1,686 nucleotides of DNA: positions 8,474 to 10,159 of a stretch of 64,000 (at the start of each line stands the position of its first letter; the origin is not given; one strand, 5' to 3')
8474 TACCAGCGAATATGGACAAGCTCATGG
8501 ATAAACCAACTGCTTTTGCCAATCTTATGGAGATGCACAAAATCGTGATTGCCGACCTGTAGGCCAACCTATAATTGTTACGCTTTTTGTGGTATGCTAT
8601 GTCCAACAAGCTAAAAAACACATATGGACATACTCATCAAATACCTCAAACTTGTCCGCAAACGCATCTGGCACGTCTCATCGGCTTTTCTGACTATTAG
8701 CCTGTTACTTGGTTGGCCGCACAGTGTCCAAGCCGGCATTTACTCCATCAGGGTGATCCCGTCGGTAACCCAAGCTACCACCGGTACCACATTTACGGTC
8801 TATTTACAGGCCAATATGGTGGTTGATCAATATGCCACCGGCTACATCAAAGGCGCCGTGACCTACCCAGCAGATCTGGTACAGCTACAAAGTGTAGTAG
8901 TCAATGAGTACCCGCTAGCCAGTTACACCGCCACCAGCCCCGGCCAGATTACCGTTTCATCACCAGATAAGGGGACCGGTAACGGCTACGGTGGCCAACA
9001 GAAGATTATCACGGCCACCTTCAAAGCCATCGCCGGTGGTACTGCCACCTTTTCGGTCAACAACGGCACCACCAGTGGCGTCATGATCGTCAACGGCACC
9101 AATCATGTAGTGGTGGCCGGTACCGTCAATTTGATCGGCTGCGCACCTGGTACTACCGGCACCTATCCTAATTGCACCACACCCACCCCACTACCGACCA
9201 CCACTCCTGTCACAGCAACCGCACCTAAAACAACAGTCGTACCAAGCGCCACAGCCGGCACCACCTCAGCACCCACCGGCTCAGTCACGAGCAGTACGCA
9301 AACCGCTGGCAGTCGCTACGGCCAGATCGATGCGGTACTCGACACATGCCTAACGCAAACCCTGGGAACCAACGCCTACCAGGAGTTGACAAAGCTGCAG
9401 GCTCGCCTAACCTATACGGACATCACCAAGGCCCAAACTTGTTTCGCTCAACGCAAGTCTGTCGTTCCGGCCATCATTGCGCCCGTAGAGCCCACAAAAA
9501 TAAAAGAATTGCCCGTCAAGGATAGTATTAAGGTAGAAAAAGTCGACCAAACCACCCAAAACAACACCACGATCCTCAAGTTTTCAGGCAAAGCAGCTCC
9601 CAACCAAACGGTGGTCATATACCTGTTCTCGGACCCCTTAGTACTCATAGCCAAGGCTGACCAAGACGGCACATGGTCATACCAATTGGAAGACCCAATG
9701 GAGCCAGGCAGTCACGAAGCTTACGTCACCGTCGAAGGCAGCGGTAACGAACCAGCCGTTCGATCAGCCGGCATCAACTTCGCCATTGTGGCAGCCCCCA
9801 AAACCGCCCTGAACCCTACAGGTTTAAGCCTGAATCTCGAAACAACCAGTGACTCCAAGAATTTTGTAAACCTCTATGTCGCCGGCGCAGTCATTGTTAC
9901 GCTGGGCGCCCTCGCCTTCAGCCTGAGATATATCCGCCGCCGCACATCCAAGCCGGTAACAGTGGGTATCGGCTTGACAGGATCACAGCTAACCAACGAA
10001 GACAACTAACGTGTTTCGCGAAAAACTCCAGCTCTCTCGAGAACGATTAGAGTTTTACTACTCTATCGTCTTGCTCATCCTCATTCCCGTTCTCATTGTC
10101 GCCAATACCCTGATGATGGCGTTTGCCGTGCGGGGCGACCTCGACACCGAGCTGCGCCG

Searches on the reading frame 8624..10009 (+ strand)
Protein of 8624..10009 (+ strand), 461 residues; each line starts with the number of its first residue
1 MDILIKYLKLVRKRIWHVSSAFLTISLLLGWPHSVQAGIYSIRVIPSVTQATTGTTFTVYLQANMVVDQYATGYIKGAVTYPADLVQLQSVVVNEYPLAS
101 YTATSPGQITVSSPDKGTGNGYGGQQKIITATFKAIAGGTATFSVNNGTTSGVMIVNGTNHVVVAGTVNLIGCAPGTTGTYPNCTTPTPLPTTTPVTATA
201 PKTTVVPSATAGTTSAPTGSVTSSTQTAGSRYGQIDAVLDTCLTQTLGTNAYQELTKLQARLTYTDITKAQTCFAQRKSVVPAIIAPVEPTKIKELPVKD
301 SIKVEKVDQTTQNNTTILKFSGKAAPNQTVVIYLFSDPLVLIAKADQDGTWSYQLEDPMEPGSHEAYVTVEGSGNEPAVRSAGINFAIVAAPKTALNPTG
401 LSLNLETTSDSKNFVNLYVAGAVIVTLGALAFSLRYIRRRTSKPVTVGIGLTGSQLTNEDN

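Call 12: search_protein_families(library=pfam, proteins=[window:8624-10009:+], max_evalue=0.001)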
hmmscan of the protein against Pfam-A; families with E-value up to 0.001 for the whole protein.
window:8624-10009:+ (461 aa): 2 families
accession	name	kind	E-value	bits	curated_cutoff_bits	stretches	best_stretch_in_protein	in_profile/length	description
PF19077.6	Big_13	-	1.4e-06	29.2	27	1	304-372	17-85/102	Bacterial Ig-like domain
PF18171.6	LSDAT_prok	-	0.00084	19.1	25.4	0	139-206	35-100/195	SLOG in TRPM, prokaryote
